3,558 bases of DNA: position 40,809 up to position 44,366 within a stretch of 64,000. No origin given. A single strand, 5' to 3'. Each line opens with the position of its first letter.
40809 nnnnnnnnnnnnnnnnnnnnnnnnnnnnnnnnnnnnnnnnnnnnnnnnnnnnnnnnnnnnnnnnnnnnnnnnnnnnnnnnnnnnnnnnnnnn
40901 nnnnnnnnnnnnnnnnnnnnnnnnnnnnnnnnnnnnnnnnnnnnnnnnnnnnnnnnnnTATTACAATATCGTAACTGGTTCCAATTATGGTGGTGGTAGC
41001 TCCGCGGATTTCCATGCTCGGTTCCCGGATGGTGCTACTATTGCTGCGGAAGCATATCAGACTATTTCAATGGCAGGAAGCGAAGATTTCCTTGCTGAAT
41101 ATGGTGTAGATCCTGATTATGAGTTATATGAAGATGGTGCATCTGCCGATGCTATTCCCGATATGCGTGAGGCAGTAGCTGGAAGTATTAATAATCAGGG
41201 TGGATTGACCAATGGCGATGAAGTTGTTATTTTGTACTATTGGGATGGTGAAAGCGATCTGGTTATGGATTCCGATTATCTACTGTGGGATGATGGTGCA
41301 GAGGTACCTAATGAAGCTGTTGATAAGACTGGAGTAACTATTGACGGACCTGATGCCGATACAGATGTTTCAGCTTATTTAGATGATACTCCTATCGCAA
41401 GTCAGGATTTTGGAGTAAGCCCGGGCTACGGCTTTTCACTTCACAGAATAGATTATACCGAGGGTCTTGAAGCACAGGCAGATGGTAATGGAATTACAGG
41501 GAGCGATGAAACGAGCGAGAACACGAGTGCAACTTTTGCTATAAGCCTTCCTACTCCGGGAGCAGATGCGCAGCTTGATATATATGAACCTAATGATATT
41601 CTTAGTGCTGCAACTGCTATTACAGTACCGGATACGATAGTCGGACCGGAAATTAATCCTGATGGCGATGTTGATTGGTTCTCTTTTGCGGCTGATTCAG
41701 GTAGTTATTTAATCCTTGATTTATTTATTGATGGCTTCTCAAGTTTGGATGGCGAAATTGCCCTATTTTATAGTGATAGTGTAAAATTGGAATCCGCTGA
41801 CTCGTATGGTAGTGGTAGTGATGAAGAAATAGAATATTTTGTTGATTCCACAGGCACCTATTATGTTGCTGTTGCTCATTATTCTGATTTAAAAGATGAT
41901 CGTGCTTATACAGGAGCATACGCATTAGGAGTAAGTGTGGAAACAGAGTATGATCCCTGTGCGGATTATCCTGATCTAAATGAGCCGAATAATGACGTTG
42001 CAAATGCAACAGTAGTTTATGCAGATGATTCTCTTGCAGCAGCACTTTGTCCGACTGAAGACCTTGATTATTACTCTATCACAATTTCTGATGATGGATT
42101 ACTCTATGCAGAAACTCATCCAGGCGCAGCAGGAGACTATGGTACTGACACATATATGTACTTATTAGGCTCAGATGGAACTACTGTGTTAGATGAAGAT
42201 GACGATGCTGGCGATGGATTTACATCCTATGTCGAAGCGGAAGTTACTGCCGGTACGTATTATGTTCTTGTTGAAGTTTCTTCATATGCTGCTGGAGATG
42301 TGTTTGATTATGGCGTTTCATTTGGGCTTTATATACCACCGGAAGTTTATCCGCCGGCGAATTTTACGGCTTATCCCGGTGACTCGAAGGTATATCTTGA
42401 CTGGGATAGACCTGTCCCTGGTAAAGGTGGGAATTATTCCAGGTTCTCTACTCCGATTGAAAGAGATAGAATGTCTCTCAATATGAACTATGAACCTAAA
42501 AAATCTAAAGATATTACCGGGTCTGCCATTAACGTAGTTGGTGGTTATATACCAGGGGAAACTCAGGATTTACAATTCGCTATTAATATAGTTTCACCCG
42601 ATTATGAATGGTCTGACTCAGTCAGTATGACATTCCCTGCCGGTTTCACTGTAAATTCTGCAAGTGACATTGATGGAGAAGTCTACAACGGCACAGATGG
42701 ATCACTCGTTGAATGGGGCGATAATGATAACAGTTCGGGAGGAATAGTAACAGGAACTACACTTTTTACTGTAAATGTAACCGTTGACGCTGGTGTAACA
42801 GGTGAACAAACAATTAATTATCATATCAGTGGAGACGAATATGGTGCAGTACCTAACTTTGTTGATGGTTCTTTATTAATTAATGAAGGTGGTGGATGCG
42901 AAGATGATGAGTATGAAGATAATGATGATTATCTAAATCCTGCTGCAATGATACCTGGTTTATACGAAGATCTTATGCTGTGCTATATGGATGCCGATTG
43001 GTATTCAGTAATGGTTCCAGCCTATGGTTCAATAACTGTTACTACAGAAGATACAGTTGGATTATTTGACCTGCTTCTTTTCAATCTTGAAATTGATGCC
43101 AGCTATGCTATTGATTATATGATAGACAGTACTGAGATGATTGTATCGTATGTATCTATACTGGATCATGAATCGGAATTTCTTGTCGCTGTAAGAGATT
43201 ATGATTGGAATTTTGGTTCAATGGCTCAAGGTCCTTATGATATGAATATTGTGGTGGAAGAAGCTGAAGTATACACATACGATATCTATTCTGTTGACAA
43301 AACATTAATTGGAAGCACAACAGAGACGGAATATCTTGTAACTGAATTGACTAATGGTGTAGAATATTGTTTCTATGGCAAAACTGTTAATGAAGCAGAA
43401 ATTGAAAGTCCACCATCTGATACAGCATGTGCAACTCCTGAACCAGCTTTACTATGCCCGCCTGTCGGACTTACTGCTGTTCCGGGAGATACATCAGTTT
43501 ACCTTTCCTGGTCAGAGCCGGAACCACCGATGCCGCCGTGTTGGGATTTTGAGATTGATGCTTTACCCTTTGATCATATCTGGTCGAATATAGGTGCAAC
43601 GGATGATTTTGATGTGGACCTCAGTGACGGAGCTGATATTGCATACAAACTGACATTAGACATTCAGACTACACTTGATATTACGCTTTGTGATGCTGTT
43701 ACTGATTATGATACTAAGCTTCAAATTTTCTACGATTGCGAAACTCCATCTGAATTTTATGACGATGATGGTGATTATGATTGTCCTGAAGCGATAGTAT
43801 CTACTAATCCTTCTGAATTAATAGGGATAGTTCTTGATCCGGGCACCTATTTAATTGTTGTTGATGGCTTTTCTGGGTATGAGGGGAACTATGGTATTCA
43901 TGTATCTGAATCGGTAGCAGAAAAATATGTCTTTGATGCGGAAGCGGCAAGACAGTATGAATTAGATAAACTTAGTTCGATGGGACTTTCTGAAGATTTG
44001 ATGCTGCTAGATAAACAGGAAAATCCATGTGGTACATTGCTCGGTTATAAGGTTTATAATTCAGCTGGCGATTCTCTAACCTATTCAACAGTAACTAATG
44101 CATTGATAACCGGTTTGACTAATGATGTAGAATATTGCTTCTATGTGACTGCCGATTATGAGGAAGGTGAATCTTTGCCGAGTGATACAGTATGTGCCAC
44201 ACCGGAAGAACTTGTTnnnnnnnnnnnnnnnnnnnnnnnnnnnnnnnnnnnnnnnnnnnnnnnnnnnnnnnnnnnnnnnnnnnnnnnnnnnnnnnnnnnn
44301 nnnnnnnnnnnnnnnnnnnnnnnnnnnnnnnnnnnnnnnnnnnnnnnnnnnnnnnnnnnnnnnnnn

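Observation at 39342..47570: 2742-aa mosaic surface protein combining a lamin-tail domain, three PPC domains, four MAM-like domains, FN3, dockerin and a T9SS sorting domain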

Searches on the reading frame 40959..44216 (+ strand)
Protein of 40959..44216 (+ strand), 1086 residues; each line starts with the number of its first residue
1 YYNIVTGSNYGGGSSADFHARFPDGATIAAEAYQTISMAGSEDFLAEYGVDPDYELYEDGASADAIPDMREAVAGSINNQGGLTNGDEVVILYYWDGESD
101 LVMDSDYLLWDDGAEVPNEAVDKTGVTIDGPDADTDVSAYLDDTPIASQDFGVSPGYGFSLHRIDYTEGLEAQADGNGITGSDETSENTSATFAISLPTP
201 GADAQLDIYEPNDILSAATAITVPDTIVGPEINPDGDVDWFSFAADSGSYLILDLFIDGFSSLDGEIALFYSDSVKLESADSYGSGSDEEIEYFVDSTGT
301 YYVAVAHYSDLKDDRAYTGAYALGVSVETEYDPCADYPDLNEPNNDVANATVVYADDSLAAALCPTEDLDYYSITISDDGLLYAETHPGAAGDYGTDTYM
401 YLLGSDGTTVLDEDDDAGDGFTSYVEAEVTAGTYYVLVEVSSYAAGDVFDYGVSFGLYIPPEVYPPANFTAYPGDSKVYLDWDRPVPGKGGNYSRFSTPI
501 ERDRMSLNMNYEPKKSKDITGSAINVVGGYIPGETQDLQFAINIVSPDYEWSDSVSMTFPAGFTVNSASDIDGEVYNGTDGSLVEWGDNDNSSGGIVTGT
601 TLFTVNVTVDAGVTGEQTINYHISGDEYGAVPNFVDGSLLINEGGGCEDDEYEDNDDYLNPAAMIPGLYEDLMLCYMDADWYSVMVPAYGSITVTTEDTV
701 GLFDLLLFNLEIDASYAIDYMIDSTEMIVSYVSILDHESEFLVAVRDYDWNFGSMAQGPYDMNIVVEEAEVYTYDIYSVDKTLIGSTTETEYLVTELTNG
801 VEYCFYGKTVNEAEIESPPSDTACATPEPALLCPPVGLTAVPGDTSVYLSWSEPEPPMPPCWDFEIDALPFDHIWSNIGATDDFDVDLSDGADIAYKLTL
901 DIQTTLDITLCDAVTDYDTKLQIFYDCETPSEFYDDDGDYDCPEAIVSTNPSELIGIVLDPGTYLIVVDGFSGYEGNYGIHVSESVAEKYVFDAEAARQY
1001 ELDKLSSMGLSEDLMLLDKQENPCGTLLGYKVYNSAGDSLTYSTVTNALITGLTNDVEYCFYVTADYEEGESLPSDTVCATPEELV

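Call 56: find_homologous_proteins(query=window:40959-44216:+, max_evalue=0.00001)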
Query window:40959-44216:+ (1086 aa): 508 proteins with E <= 0.00001 among 8000 candidates; the best 120 are listed.
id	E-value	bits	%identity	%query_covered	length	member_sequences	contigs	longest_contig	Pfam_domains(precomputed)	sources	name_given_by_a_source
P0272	1.3e-162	562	56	17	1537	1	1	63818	PF00932.26,PF03372.30,PF00395.26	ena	-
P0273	4.4e-145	504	54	19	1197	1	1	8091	PF00932.26,PF18962.8,PF13860.13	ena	-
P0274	1.8e-144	502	55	19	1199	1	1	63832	PF00932.26,PF18962.8,PF13860.13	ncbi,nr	ncbi:T9SS type A sorting domain-containing protein [Candidatus Marinimicrobia bacterium MT.SAG.4]|nr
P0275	9.5e-143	496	58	19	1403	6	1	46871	PF00932.26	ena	-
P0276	4.6e-139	484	64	20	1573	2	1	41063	PF00932.26,PF19580.6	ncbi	-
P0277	2.5e-138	481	61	19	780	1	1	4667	PF00932.26,PF18962.8,PF13860.13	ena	-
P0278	3.6e-138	481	63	19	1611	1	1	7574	PF00932.26,PF03372.30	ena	-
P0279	7.7e-138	480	60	21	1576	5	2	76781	PF00932.26,PF03372.30,PF19580.6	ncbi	-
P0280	5.5e-136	474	50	19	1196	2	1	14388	PF00932.26,PF18962.8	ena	-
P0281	3.7e-135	471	63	18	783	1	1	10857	PF13205.13,PF00932.26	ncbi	ncbi:MAG: Ig-like domain-containing protein, partial [Anaerolineae bacterium]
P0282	4.8e-134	467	43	18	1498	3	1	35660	PF00932.26,PF22184.3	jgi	-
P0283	7.0e-133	463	50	17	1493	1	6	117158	PF00932.26,PF22184.3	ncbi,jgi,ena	-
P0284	7.1e-133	463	63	19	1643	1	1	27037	PF00932.26,PF03372.30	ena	-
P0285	1.2e-132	463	60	20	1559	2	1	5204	PF13205.13,PF00932.26,PF07705.18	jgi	-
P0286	1.3e-132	462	62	19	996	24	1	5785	PF00932.26,PF04231.20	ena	-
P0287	3.7e-132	461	60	21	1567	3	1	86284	PF00932.26,PF19580.6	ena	-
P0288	4.8e-132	460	47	18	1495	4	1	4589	PF00932.26,PF22184.3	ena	-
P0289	6.0e-129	450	58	22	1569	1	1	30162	PF00932.26,PF03372.30,PF19580.6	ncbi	-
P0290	6.4e-129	450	63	19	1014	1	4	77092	PF00932.26,PF04231.20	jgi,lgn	jgi:endonuclease I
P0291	2.2e-128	448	67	30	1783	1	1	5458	PF00932.26,PF18962.8,PF13860.13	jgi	-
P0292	3.3e-127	444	62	18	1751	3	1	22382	PF00932.26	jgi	jgi:predicted extracellular nuclease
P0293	8.0e-127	443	60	19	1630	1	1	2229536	PF00932.26,PF03372.30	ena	-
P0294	8.8e-127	443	63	18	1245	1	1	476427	PF00932.26,PF03160.21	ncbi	ncbi:MAG: lamin tail domain-containing protein [Acidobacteriota bacterium]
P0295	1.0e-126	443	42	22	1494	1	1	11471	PF00932.26,PF22184.3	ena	-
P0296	3.0e-126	441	63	19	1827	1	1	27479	PF00932.26,PF19580.6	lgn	-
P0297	5.4e-125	437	60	19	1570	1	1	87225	PF00932.26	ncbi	-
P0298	1.5e-124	436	60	19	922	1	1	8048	PF00932.26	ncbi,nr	ncbi:MAG: hypothetical protein GY856_15895, partial [bacterium]|nr:hypothetical protein [bacterium]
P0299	1.5e-123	432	61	19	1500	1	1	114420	PF00932.26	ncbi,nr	ncbi:MAG: lamin tail domain-containing protein, partial [Thermoanaerobaculia bacterium]|nr:lamin tai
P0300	9.0e-123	430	59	19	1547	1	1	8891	PF00932.26,PF03372.30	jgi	jgi:predicted extracellular nuclease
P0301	7.7e-122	427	65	30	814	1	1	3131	PF00932.26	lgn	-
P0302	2.0e-121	425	61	17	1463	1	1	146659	PF00932.26,PF18962.8,PF13860.13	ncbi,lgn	-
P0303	6.7e-121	424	63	19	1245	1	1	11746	PF00932.26,PF03160.21,PF19580.6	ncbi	ncbi:MAG: Calx-beta domain-containing protein [Acidobacteriota bacterium]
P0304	2.0e-120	422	57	19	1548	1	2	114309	PF00932.26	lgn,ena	-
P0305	5.9e-120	420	63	19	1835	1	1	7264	PF00932.26,PF03372.30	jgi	jgi:predicted extracellular nuclease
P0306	1.4e-119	419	41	21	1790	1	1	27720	PF00932.26,PF13517.13,PF13860.13,PF07593.19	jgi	-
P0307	2.1e-119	419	42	19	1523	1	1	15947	PF00932.26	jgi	-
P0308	2.2e-119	419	61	19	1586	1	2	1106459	PF00932.26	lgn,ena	-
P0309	3.0e-119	418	61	17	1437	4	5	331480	PF13585.13,PF00932.26,PF18962.8,PF13860.13,PF14344.13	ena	-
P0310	4.4e-119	418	44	18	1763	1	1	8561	PF00932.26,PF13517.13,PF13860.13,PF07593.19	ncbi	-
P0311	9.7e-119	416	62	19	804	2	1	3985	PF00932.26,PF18962.8,PF13860.13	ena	-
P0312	4.8e-118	414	58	19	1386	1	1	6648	PF00932.26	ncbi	ncbi:MAG: lamin tail domain-containing protein [Acidobacteriota bacterium]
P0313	9.6e-118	413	60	19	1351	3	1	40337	PF00932.26,PF03372.30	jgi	jgi:hypothetical protein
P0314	2.4e-117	412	58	19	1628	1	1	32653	PF00932.26,PF03372.30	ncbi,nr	ncbi:MAG: ExeM/NucH family extracellular endonuclease [Acidimicrobiia bacterium]|nr:ExeM/NucH family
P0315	1.1e-116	410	61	17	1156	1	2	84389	PF07452.18,PF00932.26,PF16328.11,PF18962.8,PF13860.13,PF14344.13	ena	-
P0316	5.4e-116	407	53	19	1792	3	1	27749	PF00932.26,PF11896.15,PF01336.32,PF22184.3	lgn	-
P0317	7.3e-116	407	57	19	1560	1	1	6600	PF13205.13,PF00932.26,PF01336.32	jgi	jgi:uncharacterized protein YdeI (BOF family)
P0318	2.1e-114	402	57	19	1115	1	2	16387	PF00932.26,PF03372.30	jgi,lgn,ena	-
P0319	1.3e-112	396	57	19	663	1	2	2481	PF00932.26,PF03160.21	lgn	-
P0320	1.6e-112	396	57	18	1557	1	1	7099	PF13205.13,PF00932.26,PF07705.18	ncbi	-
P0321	1.4e-111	393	58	19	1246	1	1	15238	PF00932.26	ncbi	ncbi:MAG: hypothetical protein AAGN46_08140 [Acidobacteriota bacterium]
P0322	2.0e-110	389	56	19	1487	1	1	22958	PF00932.26,PF01336.32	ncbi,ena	-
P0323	3.0e-110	388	44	17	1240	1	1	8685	PF22352.3,PF00801.27,PF00932.26,PF18911.7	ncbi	ncbi:MAG TPA: PKD domain-containing protein [Candidatus Eisenbacteria bacterium]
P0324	1.1e-109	386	58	19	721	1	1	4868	PF00932.26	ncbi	ncbi:MAG: hypothetical protein AAFY88_00880 [Acidobacteriota bacterium]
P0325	1.2e-108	383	58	19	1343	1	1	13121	PF00932.26,PF03372.30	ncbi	-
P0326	3.2e-107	378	41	27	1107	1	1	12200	PF00932.26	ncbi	ncbi:lamin tail domain-containing protein, partial [Calditrichota bacterium]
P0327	2.0e-106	376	57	19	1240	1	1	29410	PF00932.26,PF03372.30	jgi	-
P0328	6.3e-106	374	52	19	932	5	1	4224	PF00932.26,PF18962.8,PF13860.13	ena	-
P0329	3.4e-105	372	56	18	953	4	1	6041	PF00932.26,PF18962.8,PF13860.13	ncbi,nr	ncbi:MAG: lamin tail domain-containing protein [Candidatus Marinimicrobia bacterium]|nr:lamin tail d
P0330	2.1e-101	359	48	18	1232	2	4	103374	PF00932.26,PF22184.3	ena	-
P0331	1.0e-98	350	39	19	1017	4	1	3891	PF00932.26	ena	-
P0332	1.7e-98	349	56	18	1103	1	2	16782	PF00932.26,PF22184.3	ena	-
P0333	6.3e-98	347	47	18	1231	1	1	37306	PF00932.26,PF22184.3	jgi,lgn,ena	-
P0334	8.5e-98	347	48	23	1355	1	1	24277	PF00932.26,PF01336.32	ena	-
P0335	1.3e-97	346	54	19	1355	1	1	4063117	PF00932.26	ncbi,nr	ncbi:MAG: lamin tail domain-containing protein [bacterium]|nr:MAG: lamin tail domain-containing prot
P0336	3.0e-96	342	53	18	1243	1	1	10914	PF00932.26,PF03160.21,PF03372.30,PF19580.6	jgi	jgi:predicted extracellular nuclease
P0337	3.0e-95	339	54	19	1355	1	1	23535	PF00932.26,PF01336.32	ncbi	-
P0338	2.1e-93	332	54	18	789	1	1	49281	PF00932.26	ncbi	ncbi:MAG: hypothetical protein ACYDIE_01075 [Candidatus Krumholzibacteriia bacterium]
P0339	2.3e-91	326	50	18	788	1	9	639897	PF00932.26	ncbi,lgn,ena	-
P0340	8.5e-90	321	43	19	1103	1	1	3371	PF00932.26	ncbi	-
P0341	1.3e-87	313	50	18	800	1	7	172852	PF00932.26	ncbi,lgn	-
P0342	3.3e-87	312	51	18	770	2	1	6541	PF00932.26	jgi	-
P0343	3.8e-86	308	49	18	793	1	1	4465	PF00932.26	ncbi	-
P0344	2.7e-85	306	45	18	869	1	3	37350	PF00932.26,PF13860.13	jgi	-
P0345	5.5e-85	305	52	18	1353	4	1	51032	PF00932.26,PF01336.32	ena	-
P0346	3.8e-84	302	56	19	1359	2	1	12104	PF00932.26,PF03372.30,PF19580.6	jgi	jgi:hypothetical protein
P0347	7.7e-84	301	48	18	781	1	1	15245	PF00932.26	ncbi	-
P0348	6.9e-82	294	49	18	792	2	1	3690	PF00932.26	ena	-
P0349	1.2e-81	294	47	18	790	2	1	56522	PF00932.26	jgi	jgi:hypothetical protein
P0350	9.0e-78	281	48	18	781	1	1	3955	PF00932.26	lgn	-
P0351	2.3e-77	279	45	19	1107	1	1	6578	PF00932.26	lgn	-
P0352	2.6e-77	279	45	20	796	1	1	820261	PF00932.26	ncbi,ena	-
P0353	3.1e-76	276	46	18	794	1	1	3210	PF00932.26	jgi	-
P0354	1.9e-75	273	48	18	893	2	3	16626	PF00932.26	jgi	jgi:hypothetical protein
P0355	3.1e-75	272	66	19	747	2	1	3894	PF13585.13,PF00932.26,PF13860.13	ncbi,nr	ncbi:lamin tail domain-containing protein [bacterium]|nr:lamin tail domain-containing protein [bacte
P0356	2.0e-74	270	39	24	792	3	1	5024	PF00932.26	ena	-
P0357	2.4e-73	266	41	19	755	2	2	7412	PF00932.26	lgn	-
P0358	6.1e-73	265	66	19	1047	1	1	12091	PF13715.13,PF13585.13,PF00932.26,PF18962.8,PF03372.30,PF13860.13,PF13620.13,PF17210.10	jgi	-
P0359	1.6e-72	263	65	19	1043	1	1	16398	PF13715.13,PF00932.26,PF18962.8,PF03372.30,PF13860.13,PF13620.13,PF22904.4,PF17210.10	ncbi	-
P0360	2.9e-72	263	66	19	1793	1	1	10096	PF21543.4,PF00932.26,PF18962.8,PF16657.12,PF13860.13,PF18065.7,PF24942.2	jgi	-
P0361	2.7e-71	259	63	19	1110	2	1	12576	PF02922.25,PF00932.26,PF18962.8,PF13860.13,PF16760.11,PF00686.26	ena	-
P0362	1.6e-70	257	65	19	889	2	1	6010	PF00932.26,PF03372.30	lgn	-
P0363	2.5e-70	256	65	19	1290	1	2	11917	PF00932.26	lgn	-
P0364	3.2e-70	256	66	19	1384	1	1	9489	PF00932.26,PF03372.30,PF19580.6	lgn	-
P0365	3.2e-70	256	57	23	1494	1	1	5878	PF00932.26,PF19580.6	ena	-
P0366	3.5e-70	256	65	19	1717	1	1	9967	PF13205.13,PF00932.26,PF03372.30,PF00353.26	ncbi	-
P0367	3.7e-70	256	67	18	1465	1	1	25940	PF00932.26,PF19580.6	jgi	-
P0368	3.7e-70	256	58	21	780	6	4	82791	PF00932.26,PF00963.25,PF18962.8,PF13860.13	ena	-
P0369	8.3e-70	254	60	19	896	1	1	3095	PF00932.26,PF03372.30,PF13620.13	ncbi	ncbi:MAG: endonuclease/exonuclease/phosphatase family protein, partial [Calditrichia bacterium]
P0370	2.1e-69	253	44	18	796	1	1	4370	PF00932.26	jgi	jgi:hypothetical protein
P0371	2.3e-69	253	43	18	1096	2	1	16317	PF00932.26,PF22184.3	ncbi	-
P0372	2.5e-69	253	64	19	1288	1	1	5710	PF00932.26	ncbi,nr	ncbi:MAG: lamin tail domain-containing protein [Acidobacteria bacterium]|nr:lamin tail domain-contai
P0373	2.7e-69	253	66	18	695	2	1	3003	PF00932.26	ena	-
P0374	3.6e-69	252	48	18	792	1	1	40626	PF00932.26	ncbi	-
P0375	3.9e-69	252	64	20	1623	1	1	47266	PF00932.26,PF19580.6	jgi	jgi:predicted extracellular nuclease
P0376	4.7e-69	252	64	19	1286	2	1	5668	PF00932.26,PF19580.6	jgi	jgi:predicted extracellular nuclease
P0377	5.2e-69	252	63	20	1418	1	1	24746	PF00932.26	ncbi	-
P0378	6.3e-69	251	61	19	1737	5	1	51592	PF13715.13,PF13585.13,PF00932.26,PF18962.8,PF13860.13,PF13620.13,PF22904.4,PF17210.10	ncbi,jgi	jgi:hypothetical protein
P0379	6.6e-69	251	63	19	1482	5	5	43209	PF00932.26,PF19580.6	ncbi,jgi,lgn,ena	jgi:predicted extracellular nuclease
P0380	7.2e-69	251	64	19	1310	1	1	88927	PF00932.26,PF19580.6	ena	-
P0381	7.5e-69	251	63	18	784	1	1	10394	PF13205.13,PF00932.26,PF16328.11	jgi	-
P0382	1.1e-68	251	66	19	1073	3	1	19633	PF00932.26,PF03372.30,PF19580.6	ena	-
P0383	2.3e-68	250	65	18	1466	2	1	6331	PF00932.26,PF19580.6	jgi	jgi:predicted extracellular nuclease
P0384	3.6e-68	249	64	19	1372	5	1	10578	PF00932.26,PF03372.30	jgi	jgi:predicted extracellular nuclease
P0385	3.9e-68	249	63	18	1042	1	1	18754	PF13715.13,PF00932.26,PF18962.8,PF03372.30,PF13620.13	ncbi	ncbi:MAG: hypothetical protein Kow0042_21820 [Calditrichia bacterium]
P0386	4.0e-68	249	67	19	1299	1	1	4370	PF00932.26,PF13433.13,PF13458.13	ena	-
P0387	4.7e-68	249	63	20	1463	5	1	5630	PF00932.26,PF19580.6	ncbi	-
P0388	4.7e-68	249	65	19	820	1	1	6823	PF00932.26,PF03372.30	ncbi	ncbi:MAG: ExeM/NucH family extracellular endonuclease, partial [Anaerolineae bacterium]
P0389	4.7e-68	249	62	19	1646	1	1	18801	PF00932.26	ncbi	ncbi:MAG: ExeM/NucH family extracellular endonuclease [Anaerolineae bacterium]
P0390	5.6e-68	248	67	18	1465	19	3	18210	PF00932.26,PF19580.6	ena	-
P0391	5.7e-68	248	63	17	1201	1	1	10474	PF00932.26,PF13860.13,PF14344.13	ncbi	-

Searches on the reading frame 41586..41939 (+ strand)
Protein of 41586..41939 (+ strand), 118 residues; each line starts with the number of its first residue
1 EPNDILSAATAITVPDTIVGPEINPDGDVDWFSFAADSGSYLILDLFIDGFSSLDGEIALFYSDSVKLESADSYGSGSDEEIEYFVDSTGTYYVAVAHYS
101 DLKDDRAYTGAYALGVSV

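Call 100: search_solved_structures(query=A8, max_evalue=1)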
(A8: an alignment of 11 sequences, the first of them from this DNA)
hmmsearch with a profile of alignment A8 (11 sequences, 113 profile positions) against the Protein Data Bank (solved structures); distinct sequences matched with E-value up to 1: 24.
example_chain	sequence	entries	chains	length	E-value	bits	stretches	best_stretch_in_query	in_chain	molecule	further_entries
5iku_A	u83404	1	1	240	3.4e-18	69.5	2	1-111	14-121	Collagenase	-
3jqw_A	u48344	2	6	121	4.8e-09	40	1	1-111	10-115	ColH protein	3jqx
4hpk_A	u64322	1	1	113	2.3e-07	34.6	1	1-112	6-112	Collagenase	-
4hpk_B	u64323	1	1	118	2.7e-07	34.4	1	1-112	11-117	Collagenase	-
1nqj_A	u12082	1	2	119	2.8e-07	34.3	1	1-112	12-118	class 1 collagenase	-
1nqd_A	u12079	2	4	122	3.1e-07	34.2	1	1-112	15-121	class 1 collagenase | Collagenase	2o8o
9lqj_A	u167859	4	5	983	5.9e-07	33.3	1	1-111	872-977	Collagenase ColH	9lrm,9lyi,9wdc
9lrk_A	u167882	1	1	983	5.9e-07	33.3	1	1-111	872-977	Collagenase ColH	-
5sv5_A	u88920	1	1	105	1.6e-06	31.9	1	3-111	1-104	Microbial collagenase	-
8u4v_B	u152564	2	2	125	0.0067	20.2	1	54-111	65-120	Heat-labile enterotoxin B chain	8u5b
2quo_A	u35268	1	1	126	0.0069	20.2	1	54-111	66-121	Heat-labile enterotoxin B chain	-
9bei_B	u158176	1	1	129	0.0073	20.1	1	54-111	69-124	Heat-labile enterotoxin B chain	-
6ov2_B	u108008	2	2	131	0.0078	20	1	54-111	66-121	Heat-labile enterotoxin B chain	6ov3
7kp4_B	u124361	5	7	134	0.0081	19.9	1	54-111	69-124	Heat-labile enterotoxin B chain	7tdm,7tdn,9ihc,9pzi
5b2g_B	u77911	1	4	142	0.0091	19.8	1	54-111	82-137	Heat-labile enterotoxin B chain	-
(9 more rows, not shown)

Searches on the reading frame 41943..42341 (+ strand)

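Call 11: search_protein_families(library=pfam, proteins=[window:41943-42341:+], max_evalue=10)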
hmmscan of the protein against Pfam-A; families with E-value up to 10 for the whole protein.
seq(133 aa): 1 family
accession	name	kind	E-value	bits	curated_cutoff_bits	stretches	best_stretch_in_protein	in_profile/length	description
PF04151.21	PPC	-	0.00014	23.1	25.9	1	42-110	3-68/70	Bacterial pre-peptidase C-terminal domain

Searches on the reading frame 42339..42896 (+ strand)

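Call 11: search_protein_families(library=pfam, proteins=[window:42339-42896:+], max_evalue=10)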
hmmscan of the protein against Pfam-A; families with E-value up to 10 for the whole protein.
seq(186 aa): 1 family
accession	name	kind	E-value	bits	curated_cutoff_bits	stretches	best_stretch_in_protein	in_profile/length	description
PF23792.1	CD1375-like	-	0.032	14.7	27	1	80-96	6-21/48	CD1375-like protein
